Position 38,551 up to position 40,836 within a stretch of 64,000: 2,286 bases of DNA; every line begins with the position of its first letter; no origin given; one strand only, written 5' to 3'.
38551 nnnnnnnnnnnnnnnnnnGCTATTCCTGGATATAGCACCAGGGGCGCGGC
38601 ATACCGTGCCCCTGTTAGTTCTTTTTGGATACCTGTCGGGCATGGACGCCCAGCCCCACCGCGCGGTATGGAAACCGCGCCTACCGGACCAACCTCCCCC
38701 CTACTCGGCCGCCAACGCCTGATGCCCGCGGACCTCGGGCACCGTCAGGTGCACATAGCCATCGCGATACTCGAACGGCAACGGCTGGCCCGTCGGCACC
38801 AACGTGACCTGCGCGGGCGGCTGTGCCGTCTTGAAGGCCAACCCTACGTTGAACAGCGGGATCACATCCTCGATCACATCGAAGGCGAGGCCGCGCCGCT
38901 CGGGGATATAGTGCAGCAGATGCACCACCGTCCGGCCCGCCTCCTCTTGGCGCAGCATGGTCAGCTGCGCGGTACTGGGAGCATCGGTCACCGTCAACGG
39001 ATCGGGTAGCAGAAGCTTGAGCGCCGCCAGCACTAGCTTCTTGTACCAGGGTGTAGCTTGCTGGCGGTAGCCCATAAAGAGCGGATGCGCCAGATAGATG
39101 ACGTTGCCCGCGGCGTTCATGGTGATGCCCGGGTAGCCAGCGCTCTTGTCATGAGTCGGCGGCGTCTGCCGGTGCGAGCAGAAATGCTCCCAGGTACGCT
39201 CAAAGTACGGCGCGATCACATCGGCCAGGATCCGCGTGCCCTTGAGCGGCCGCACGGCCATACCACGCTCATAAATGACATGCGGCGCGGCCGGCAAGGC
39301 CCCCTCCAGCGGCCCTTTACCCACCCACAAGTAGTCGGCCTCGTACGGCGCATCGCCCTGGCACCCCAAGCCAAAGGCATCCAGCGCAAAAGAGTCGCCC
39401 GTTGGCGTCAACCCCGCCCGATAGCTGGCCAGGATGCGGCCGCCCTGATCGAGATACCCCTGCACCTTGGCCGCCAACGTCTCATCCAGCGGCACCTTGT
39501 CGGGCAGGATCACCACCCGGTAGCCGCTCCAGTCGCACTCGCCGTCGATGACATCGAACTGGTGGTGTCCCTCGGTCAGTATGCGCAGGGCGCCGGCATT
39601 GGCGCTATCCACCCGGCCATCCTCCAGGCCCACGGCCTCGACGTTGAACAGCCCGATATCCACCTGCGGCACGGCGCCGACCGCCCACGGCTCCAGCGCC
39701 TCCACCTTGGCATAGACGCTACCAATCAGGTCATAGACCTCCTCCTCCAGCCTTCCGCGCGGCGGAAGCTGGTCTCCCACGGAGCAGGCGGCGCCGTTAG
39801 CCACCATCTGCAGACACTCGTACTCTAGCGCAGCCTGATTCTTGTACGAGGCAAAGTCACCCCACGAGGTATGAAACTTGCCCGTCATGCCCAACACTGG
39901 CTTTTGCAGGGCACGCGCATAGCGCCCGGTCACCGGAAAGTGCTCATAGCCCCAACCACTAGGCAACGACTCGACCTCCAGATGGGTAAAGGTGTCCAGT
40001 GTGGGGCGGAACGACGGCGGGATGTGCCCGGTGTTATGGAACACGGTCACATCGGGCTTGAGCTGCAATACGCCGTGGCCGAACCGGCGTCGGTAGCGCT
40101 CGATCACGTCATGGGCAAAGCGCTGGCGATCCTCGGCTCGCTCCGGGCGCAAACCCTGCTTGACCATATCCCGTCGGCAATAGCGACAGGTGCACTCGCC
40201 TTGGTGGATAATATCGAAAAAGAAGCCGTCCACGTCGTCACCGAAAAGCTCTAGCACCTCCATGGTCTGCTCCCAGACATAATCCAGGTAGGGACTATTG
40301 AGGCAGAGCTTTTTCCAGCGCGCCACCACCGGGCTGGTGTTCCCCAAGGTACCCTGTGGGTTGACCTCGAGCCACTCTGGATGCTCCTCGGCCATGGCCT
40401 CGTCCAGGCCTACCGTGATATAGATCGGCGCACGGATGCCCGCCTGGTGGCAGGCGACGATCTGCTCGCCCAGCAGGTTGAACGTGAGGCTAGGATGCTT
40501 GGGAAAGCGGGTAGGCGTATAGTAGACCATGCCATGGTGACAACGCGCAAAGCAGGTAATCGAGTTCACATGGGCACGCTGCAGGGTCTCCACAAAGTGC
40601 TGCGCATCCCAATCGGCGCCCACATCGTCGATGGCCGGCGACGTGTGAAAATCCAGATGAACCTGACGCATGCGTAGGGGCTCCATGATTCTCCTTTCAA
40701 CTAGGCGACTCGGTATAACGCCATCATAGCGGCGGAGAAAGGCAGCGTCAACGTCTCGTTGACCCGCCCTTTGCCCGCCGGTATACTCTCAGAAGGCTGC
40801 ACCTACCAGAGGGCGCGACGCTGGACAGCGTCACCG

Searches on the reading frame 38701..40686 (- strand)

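Call 7: search_protein_families(library=pfam, proteins=[window:38701-40686:-], max_evalue=0.01)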
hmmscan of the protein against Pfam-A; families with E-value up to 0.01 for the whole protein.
window:38701-40686:- (661 aa): 2 families
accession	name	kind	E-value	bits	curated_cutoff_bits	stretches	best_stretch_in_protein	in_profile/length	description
PF14871.12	GHL6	-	8.7e-39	133.2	35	1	27-159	1-132/132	Hypothetical glycosyl hydrolase 6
PF08532.16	Glyco_hydro_42M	-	3.3e-08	33.8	25.8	1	374-431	43-100/207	Beta-galactosidase trimerisation domain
